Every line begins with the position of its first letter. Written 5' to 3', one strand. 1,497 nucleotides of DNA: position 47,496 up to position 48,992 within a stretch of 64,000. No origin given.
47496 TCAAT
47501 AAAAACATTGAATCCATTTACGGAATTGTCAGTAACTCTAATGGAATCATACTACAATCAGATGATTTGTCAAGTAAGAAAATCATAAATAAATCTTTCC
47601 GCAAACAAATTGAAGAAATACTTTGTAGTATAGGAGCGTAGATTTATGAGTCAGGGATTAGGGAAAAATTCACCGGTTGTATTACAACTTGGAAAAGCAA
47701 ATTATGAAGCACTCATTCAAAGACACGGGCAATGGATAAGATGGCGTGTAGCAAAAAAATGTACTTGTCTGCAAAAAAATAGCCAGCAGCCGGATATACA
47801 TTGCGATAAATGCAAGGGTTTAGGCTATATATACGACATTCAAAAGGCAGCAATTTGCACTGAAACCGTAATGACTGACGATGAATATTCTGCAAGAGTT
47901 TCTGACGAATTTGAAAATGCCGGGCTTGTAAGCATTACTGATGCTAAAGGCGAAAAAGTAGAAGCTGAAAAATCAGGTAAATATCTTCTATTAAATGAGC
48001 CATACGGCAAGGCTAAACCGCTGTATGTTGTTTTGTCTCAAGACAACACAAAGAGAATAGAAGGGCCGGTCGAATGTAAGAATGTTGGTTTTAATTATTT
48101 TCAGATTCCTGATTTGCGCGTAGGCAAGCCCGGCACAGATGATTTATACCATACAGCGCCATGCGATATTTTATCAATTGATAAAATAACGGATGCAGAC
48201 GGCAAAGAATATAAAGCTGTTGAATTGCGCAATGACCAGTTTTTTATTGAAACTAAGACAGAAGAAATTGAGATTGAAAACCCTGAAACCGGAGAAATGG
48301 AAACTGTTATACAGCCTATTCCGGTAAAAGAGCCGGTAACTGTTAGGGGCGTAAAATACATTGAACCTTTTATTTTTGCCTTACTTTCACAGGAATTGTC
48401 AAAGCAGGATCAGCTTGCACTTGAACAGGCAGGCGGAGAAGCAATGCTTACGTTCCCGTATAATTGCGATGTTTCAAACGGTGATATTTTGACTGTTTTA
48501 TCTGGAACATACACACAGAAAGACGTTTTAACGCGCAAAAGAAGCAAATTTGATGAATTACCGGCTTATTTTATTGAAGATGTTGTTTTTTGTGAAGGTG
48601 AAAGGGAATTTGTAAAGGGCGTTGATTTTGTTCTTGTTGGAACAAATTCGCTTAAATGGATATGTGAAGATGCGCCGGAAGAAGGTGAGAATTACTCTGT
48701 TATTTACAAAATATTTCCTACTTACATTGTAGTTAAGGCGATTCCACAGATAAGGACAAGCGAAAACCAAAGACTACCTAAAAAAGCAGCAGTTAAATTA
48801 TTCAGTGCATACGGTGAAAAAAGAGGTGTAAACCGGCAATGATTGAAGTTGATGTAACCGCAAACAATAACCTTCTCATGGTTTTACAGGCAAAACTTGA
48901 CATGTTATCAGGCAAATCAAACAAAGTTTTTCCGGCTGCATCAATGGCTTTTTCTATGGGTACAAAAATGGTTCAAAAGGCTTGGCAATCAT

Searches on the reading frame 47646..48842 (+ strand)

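Call 33: search_protein_families(library=phrogs, proteins=[window:47646-48842:+], max_evalue=0.001)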
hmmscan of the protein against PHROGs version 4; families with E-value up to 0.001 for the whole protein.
window:47646-48842:+ (398 aa): 2 families
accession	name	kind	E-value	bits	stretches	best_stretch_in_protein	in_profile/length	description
phrog_1004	-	head and packaging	1.1e-17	65.3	2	18-67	21-70/263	virion structural protein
phrog_3738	-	unknown function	1.2e-09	38.5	1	264-387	240-364/373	-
